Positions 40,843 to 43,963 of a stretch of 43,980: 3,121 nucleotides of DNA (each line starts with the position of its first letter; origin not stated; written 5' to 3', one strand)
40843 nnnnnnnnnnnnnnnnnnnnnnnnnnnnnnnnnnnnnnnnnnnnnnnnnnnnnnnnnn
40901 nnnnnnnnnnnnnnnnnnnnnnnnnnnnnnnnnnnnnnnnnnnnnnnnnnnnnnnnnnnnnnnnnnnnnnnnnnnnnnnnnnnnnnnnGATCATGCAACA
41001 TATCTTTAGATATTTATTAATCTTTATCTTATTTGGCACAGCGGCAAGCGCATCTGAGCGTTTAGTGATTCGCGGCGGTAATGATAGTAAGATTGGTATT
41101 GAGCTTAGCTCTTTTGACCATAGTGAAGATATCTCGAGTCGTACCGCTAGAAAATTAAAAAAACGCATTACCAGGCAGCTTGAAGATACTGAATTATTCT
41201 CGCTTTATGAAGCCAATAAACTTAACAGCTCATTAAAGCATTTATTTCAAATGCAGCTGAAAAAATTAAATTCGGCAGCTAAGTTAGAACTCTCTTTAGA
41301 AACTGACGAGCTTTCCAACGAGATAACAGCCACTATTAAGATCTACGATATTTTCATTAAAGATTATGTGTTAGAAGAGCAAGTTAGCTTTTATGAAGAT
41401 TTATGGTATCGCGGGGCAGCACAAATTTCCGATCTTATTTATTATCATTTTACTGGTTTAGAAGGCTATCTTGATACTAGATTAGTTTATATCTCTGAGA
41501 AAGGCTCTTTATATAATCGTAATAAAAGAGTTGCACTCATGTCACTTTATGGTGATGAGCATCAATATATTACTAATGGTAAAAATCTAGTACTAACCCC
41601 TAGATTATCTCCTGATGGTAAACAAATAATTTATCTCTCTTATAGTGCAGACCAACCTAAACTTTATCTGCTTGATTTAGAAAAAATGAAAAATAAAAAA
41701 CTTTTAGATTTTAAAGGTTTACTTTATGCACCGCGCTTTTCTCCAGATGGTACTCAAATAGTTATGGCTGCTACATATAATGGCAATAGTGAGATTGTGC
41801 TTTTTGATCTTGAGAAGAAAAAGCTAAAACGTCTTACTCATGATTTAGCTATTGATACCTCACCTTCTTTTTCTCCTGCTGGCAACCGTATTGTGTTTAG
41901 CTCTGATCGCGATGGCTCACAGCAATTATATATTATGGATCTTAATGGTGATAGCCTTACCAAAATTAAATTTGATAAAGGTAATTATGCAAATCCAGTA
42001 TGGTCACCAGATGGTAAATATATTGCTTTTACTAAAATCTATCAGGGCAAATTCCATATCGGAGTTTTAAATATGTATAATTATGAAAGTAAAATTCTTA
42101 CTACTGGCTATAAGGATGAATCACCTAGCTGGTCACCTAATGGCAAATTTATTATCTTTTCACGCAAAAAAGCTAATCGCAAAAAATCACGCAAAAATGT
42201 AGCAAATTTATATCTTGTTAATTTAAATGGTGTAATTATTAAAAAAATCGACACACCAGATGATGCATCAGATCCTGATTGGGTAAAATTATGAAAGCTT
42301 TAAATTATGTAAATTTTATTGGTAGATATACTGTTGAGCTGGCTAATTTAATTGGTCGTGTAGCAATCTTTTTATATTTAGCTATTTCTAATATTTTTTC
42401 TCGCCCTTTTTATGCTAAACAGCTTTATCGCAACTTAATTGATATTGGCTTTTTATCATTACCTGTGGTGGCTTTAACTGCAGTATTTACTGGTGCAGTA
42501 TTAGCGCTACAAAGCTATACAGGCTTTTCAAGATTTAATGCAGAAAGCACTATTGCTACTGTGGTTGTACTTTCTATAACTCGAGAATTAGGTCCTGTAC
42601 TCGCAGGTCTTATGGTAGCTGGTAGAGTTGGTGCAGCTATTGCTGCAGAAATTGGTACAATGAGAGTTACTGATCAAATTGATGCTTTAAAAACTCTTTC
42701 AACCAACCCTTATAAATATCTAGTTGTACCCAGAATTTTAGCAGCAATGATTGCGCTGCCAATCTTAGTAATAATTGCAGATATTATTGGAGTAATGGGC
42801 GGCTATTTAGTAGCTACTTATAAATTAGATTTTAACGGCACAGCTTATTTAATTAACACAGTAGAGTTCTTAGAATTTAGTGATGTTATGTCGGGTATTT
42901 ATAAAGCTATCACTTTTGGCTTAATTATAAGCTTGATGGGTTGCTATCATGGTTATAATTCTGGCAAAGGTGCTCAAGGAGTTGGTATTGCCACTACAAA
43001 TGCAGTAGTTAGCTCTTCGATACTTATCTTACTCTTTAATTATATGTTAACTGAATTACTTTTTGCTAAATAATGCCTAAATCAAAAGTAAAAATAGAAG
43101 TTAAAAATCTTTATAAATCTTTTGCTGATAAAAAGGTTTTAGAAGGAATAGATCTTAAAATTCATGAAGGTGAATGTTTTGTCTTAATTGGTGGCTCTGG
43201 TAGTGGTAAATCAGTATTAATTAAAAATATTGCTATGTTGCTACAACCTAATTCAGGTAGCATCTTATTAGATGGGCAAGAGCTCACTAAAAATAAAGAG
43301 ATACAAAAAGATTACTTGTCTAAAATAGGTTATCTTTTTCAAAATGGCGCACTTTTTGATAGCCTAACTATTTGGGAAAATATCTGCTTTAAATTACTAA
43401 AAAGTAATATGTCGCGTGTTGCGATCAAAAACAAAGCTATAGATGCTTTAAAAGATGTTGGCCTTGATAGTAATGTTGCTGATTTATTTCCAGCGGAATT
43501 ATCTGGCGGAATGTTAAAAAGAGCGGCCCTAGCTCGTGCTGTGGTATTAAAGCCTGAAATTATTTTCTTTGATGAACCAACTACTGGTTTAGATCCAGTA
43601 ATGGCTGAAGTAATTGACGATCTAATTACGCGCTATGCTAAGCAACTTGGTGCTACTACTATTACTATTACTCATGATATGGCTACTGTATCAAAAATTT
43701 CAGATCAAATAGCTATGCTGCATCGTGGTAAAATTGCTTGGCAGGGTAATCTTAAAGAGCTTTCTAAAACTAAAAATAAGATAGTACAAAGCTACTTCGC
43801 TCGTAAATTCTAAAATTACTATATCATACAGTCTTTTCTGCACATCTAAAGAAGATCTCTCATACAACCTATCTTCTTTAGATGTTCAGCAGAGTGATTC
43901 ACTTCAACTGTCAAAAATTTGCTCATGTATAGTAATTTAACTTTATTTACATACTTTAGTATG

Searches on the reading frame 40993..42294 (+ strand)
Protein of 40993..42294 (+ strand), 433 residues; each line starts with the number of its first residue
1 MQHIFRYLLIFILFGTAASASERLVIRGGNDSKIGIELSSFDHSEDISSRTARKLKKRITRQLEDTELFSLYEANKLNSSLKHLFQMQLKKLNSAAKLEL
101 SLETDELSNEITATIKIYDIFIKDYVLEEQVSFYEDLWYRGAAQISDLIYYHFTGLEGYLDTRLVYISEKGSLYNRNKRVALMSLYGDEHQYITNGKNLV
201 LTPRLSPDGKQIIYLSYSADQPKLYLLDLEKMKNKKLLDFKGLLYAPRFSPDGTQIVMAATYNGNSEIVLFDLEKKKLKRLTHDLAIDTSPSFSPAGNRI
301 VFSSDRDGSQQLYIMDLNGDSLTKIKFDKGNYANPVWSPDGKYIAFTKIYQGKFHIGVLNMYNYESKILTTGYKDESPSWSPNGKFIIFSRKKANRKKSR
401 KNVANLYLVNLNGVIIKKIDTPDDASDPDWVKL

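Call 44: search_protein_families(library=pfam, proteins=[window:40993-42294:+], max_evalue=0.001)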
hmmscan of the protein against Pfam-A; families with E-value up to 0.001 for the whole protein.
window:40993-42294:+ (433 aa): 5 families
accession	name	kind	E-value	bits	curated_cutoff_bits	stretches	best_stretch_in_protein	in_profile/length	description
PF07676.18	PD40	-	3.8e-36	122.7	20.9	3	278-314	1-38/38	WD40-like Beta Propeller Repeat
PF00930.27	DPPIV_N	-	1.8e-11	43.8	22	0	265-328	22-81/354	Dipeptidyl peptidase IV (DPP IV) N-terminal region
PF25174.1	Beta-prop_THOC3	-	1.5e-09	37.8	305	1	194-301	87-187/272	THOC3 beta-propeller domain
PF08662.17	eIF2A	-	1.5e-06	28.7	20.5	1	221-370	38-184/194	Eukaryotic translation initiation factor eIF2A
PF14583.12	Pectate_lyase22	-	4.9e-05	22.7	30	0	289-317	354-382/386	Oligogalacturonate lyase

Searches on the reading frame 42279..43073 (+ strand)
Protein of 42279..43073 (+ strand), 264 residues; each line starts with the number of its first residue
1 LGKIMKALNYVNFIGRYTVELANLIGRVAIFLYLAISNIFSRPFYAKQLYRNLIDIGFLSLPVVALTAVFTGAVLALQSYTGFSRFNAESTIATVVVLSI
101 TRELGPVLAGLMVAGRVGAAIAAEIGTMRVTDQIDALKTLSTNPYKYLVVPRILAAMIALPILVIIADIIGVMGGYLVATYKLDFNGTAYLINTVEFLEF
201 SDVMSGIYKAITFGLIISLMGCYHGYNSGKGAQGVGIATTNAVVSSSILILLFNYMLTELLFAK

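Call 44: search_protein_families(library=pfam, proteins=[window:42279-43073:+], max_evalue=0.001)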
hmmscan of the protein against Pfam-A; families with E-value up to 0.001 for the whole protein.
window:42279-43073:+ (264 aa): 1 family
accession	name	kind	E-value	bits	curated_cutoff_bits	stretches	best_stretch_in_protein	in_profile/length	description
PF02405.21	MlaE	-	6.5e-79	264.9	22.5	1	51-259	3-211/212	Permease MlaE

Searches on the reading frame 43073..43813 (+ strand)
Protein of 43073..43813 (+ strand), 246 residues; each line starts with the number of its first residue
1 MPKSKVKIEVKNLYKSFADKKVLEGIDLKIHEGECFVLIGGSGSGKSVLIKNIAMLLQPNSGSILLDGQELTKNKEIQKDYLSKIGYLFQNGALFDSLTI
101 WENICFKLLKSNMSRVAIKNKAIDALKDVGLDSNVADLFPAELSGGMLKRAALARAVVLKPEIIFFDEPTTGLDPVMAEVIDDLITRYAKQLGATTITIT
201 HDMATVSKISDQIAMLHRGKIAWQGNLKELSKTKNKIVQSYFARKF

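Call 44: search_protein_families(library=pfam, proteins=[window:43073-43813:+], max_evalue=0.001)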
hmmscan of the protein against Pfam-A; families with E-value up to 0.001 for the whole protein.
window:43073-43813:+ (246 aa): 6 families
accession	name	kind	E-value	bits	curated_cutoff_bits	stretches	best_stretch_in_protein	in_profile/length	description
PF00005.33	ABC_tran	-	1.6e-33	116.7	25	1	23-171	1-137/137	ABC transporter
PF13304.12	AAA_21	-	4.7e-09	37.2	27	1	140-206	235-303/304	AAA domain, putative AbiEii toxin, Type IV TA system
PF02463.25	SMC_N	-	5.6e-07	29.6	40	1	7-215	4-211/220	RecF/RecN/SMC N terminal domain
PF13555.12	AAA_29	-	6.5e-05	23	27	1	27-61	16-50/61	P-loop containing region of AAA domain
PF13401.12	AAA_22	-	0.00011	23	27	1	33-86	5-59/130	AAA domain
PF13175.12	AAA_15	-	0.00011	22.4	32.1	0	7-90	5-84/374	AAA ATPase domain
